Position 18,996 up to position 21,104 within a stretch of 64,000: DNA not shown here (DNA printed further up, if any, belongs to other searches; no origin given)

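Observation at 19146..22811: Processive GT2 synthase (QxxRW) convergent with a multi-TM LCP ligase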

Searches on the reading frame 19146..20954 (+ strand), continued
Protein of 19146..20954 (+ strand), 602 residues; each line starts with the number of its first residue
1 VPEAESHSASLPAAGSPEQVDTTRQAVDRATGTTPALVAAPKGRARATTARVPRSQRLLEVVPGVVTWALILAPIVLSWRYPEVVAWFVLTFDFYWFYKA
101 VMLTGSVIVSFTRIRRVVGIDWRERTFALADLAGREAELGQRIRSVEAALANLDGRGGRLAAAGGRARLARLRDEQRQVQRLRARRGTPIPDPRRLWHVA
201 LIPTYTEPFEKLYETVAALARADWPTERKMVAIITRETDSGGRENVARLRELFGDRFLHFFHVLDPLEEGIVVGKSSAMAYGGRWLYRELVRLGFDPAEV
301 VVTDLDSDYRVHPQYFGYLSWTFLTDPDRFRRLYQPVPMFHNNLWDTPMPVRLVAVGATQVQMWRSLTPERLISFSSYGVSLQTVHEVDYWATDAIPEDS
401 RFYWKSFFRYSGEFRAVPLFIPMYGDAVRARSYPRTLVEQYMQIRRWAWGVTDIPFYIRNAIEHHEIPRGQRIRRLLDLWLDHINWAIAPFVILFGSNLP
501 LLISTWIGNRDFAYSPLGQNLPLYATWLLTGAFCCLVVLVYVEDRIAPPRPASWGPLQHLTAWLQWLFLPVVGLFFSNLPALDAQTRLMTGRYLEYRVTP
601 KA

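Call 50: search_solved_structures(query=A2, max_evalue=1, show_alignments=4)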
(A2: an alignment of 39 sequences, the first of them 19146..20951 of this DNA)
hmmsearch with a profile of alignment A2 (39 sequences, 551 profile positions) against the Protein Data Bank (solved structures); distinct sequences matched with E-value up to 1: 9.
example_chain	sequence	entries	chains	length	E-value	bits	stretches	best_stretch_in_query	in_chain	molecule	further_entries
5ej1_A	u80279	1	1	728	0.32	12.7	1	147-267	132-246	Putative cellulose synthase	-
7lby_A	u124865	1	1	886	0.42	12.2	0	147-201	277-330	Cellulose synthase catalytic subunit [UDP-forming]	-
9b8v_E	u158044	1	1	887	0.42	12.2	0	147-201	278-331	Cellulose synthase catalytic subunit [UDP-forming]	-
4hg6_A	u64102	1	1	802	0.43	12.2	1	147-267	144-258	Cellulose Synthase Subunit A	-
4p00_A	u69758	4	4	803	0.43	12.2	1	147-267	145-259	Cellulose Synthase A subunit | Cellulose Synthase subunit A | Putative cellulose synthase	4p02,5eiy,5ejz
9fmv_A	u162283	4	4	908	0.45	12.2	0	147-201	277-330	Cellulose synthase catalytic subunit [UDP-forming]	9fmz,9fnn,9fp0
6yv7_B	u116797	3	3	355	0.57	11.8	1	146-181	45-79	Glycosyl transferase, family 2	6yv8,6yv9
6yv7_A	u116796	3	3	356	0.57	11.8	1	146-181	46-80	Glycosyl transferase, family 2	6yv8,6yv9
3k6j_A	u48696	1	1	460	0.65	11.6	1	110-163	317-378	Protein F01G10.3, confirmed by transcript evidence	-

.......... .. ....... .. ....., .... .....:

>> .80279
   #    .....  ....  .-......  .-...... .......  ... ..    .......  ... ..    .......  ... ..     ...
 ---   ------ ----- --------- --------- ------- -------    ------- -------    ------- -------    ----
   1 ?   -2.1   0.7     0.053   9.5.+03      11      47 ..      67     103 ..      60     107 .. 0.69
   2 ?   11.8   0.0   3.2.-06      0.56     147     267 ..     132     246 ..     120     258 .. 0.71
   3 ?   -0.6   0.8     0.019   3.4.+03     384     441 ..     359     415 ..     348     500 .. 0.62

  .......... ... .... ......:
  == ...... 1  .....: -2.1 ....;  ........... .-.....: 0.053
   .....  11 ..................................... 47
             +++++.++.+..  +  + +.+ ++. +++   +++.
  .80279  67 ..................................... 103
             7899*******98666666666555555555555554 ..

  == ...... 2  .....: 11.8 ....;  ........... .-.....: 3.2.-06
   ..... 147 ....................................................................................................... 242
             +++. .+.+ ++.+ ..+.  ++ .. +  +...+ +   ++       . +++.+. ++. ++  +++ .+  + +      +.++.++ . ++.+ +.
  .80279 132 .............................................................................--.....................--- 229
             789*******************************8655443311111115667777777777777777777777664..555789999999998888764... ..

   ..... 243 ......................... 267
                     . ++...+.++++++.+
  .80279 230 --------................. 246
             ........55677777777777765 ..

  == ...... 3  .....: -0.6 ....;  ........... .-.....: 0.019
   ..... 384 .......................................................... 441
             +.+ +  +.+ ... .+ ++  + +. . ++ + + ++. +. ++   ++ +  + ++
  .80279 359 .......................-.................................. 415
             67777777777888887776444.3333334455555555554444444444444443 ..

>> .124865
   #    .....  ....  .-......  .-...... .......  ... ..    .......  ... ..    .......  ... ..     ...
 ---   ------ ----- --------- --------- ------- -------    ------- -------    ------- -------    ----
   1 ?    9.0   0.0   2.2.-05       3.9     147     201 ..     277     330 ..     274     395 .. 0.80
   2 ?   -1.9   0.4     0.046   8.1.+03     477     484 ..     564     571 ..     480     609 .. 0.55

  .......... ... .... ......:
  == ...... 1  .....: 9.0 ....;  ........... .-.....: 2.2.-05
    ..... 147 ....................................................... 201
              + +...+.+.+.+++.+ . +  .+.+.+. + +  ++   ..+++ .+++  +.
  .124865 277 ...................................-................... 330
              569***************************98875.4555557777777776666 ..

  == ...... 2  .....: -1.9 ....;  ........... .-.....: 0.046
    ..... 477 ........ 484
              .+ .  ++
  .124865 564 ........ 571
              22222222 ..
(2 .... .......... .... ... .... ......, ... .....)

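Call 59: find_encoding_contigs(protein=P0185, flank=5000, max_places=1)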
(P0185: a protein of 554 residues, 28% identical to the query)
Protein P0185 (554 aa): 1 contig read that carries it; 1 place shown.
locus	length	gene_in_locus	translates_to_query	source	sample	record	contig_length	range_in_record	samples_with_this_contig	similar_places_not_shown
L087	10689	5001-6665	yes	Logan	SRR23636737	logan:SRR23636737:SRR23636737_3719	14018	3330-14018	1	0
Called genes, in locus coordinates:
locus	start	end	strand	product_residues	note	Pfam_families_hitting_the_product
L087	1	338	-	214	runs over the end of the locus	PF27462:RecX_N, PF21982:RecX_HTH1 (faint), PF02631:RecX_HTH2 (weak), PF21981:RecX_HTH3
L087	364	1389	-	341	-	PF25145:NfeD1b_N, PF01343:Peptidase_S49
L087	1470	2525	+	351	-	PF02557:VanY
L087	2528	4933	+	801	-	PF13439:Glyco_transf_4 (weak), PF00534:Glycos_transf_1, PF13692:Glyco_trans_1_4, PF13524:Glyco_trans_1_2 (faint), PF20706:GT4-conflict (weak), PF13439:Glyco_transf_4, PF00534:Glycos_transf_1, PF13692:Glyco_trans_1_4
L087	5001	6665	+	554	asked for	PF13632:Glyco_trans_2_3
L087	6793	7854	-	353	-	PF01073:3Beta_HSD, PF01370:Epimerase, PF04321:RmlD_sub_bind, PF07993:NAD_binding_4 (faint), PF16363:GDP_Man_Dehyd (weak), PF02719:Polysacc_synt_2, PF16363:GDP_Man_Dehyd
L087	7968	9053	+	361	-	PF01699:Na_Ca_ex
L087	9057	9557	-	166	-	-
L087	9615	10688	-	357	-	?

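Call 60: find_encoding_contigs(protein=P0125, flank=5000, max_places=1)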
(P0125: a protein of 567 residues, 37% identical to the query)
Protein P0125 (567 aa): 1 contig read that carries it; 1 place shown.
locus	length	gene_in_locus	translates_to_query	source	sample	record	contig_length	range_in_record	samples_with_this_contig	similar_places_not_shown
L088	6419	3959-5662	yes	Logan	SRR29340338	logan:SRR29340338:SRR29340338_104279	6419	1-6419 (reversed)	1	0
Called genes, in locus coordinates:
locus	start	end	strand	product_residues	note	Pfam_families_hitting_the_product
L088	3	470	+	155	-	?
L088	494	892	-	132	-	-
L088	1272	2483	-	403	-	-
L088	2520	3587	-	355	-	PF01791:DeoC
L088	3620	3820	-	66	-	-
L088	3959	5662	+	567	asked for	PF13632:Glyco_trans_2_3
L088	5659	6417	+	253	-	?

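Call 62: search_protein_families(library=pfam, proteins=[L088:5659-6417:+, L082:5550-5945:+, L082:8847-9176:+, L084:4628-5011:+, L084:7790-8173:+], max_evalue=1)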
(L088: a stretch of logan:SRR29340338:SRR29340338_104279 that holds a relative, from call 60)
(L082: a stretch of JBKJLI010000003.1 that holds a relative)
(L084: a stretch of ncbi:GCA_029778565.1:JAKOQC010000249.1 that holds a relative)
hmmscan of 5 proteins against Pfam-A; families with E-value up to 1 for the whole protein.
L088:5659-6417:+ (253 aa): 0 families

L082:5550-5945:+ (131 aa): 0 families

L082:8847-9176:+ (109 aa): 2 families
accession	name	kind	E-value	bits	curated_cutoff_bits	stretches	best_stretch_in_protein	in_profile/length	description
PF14369.11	Zn_ribbon_19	-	0.012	16.2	30.8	0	15-31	19-35/35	zinc-ribbon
PF14824.11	Sirohm_synth_M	-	0.22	11.5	25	1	58-66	8-16/28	Sirohaem biosynthesis protein central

L084:4628-5011:+ (127 aa): 5 families
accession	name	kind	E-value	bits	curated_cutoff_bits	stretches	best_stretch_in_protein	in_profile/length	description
PF07690.21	MFS_1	-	0.00038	19.9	33.4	1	12-120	193-291/347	Major Facilitator Superfamily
PF19545.4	DUF6069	-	0.0083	16.7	27.2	1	19-115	5-92/129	Family of unknown function (DUF6069)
PF14118.11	YfzA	-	0.021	15.6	27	1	13-87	2-74/90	YfzA-like protein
PF03124.20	EXS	-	0.15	11.8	25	1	25-116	6-97/330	EXS family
PF14126.11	DUF4293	-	0.7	10.5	27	1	23-120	9-104/153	Domain of unknown function (DUF4293)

L084:7790-8173:+ (127 aa): 6 families
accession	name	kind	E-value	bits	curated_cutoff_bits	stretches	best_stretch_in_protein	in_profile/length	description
PF12677.13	DUF3797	-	0.035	14.4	25.1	1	16-45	13-41/48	Domain of unknown function (DUF3797)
PF02591.20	Zn_ribbon_9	-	0.047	14.2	29.1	1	7-24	15-31/33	C4-type zinc ribbon domain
PF13717.11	Zn_ribbon_4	-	0.1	13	30.3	0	18-27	4-13/36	zinc-ribbon domain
PF02343.21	TRA-1_regulated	-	0.17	12.4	27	1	27-76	13-62/129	TRA-1 regulated protein R03H10.4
PF01096.23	Zn_ribbon_TFIIS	-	0.24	11.7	21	1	15-27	27-39/39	Transcription factor S-II (TFIIS)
PF04438.22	zf-HIT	-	0.34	11.1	24.7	1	17-26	14-23/30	HIT zinc finger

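Call 92: find_related_loci(query=A5, collection=metagenome_contigs, flank=4000)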
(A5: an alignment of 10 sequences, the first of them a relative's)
Query A5 (579 aa) in metagenome_contigs; peptide patterns used: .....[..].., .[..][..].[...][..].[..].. (x = any residue, [..] = any of these).
600 stretches matched a pattern (row limit reached: there are more); 585 encode a relative of the query (tblastn E <= 1e-3); the best 80 are kept; 80 distinct loci.
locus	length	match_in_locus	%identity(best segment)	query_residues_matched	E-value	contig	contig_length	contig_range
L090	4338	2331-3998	62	11-568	0e+0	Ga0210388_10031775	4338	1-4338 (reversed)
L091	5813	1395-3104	61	1-570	0e+0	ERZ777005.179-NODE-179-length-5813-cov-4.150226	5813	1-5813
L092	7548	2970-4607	63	13-560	0e+0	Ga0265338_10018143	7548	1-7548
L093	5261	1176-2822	52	11-560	0e+0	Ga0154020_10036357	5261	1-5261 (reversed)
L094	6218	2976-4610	51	11-560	0e+0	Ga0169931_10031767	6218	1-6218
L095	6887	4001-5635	52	11-560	0e+0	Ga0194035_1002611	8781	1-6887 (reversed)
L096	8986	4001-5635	51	11-560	0e+0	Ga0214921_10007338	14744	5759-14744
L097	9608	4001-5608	49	11-560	0e+0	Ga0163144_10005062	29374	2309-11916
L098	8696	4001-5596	50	15-560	5e-179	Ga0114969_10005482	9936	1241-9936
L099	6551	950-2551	48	17-561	3e-169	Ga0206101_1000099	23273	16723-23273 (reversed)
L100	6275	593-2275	47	5-564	7e-167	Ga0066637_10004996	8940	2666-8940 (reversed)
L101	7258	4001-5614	46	15-571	6e-164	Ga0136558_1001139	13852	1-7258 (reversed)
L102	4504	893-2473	46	13-560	7e-165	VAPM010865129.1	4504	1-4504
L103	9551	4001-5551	46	10-560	2e-157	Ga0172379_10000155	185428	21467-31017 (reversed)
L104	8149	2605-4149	46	13-560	5e-156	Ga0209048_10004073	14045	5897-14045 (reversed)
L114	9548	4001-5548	45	13-560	9e-153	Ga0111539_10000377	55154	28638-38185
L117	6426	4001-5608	45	13-579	4e-152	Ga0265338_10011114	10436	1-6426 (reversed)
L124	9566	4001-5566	44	13-567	5e-150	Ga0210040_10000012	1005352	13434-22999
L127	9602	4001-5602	43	13-573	1e-149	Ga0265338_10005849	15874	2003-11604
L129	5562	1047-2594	44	13-560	4e-151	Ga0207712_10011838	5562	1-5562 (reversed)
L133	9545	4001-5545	45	13-560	7e-149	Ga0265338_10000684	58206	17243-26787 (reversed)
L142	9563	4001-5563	43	13-560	3e-147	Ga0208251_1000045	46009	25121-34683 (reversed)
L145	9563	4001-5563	43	13-560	1e-146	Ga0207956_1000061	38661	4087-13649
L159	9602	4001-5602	43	11-565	3e-144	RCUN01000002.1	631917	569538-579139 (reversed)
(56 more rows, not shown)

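Call 96: search_protein_families(library=pfam, proteins=[L133:3618-3974:+, L124:5607-6023:-, L129:3970-5562:+, L145:2039-3127:+, L117:895-1461:+, L142:6624-6968:-, L159:3600-3977:+, L127:6404-7486:+, L114:8934-9548:+, L145:832-1347:+], max_evalue=0.01)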
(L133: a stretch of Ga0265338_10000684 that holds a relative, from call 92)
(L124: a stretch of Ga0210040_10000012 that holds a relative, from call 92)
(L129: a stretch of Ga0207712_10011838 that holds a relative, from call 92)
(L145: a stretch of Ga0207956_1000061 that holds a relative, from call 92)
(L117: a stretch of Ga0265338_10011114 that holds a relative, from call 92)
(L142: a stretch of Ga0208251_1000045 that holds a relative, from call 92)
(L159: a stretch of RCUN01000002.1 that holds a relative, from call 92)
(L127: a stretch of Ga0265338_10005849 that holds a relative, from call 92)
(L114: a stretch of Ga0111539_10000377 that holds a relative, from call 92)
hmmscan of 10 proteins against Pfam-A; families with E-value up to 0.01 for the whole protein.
L133:3618-3974:+ (118 aa): 0 families

L124:5607-6023:- (138 aa): 3 families
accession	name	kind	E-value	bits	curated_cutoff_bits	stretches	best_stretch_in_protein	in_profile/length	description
PF22811.2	Zn_ribbon_NrdR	-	2.9e-08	33.9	27.2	1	1-41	1-42/42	Transcriptional repressor NrdR-like, N-terminal domain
PF20719.2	Med16_C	-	0.0011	19.7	21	1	14-53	68-106/123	Mediator complex subunit 16, C-terminal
PF03477.21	ATP-cone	-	0.0066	17.4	25.8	1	50-110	2-60/88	ATP cone domain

L129:3970-5562:+ (531 aa): 3 families
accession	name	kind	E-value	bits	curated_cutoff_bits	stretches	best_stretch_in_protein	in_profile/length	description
PF00587.30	tRNA-synt_2b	-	2.4e-44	152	29.3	1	260-475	1-178/179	tRNA synthetase class II core domain (G, H, P, S and T)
PF07973.19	tRNA_SAD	-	6.7e-07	29.6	24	1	111-160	3-44/44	Threonyl and Alanyl tRNA synthetase second additional domain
PF03129.25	HGTP_anticodon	-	0.0015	19.1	21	1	488-531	1-45/94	Anticodon binding domain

L145:2039-3127:+ (362 aa): 4 families
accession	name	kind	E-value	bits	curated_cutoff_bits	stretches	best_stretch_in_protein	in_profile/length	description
PF00639.27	Rotamase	-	4e-13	50.6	21.7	1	242-322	16-94/97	PPIC-type PPIASE domain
PF13624.11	SurA_N_3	-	6.3e-13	49.3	27.2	1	68-236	11-161/162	SurA-like N-terminal domain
PF13616.12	Rotamase_3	-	9.8e-12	45.9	22.5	1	241-323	33-112/116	PPIC-type PPIASE domain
PF13145.12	Rotamase_2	-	2.4e-06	28.8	27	1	244-322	32-104/121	PPIC-type PPIASE domain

L117:895-1461:+ (188 aa): 1 family
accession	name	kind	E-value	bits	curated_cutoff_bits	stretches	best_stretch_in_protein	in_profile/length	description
PF03703.20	bPH_2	-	0.0013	19.4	22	1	92-166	1-76/78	Bacterial PH domain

L142:6624-6968:- (114 aa): 0 families

L159:3600-3977:+ (125 aa): 0 families

L127:6404-7486:+ (360 aa): 1 family
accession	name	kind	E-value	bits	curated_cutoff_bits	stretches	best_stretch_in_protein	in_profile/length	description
PF01702.25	TGT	-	1.2e-127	426.3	26.3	1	16-357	3-333/357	Queuine tRNA-ribosyltransferase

L114:8934-9548:+ (205 aa): 5 families
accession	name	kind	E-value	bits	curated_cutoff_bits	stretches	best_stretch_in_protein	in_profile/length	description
PF01715.23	IPPT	-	6.2e-37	128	23.6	1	44-204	2-178/243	IPP transferase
PF01745.22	IPT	-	6.2e-05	23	20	1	11-95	4-89/233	Isopentenyl transferase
PF13191.12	AAA_16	-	0.0054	17.7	32.6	0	6-38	23-55/167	AAA ATPase domain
PF08433.16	KTI12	-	0.0061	16.5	22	0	9-34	2-27/271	Chromatin associated protein KTI12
PF13671.12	AAA_33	-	0.0062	17.3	27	0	10-47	1-39/143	AAA domain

L145:832-1347:+ (171 aa): 1 family
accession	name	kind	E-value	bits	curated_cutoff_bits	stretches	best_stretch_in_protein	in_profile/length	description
PF00334.24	NDK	-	6.5e-39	133.3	27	1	3-153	1-134/135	Nucleoside diphosphate kinase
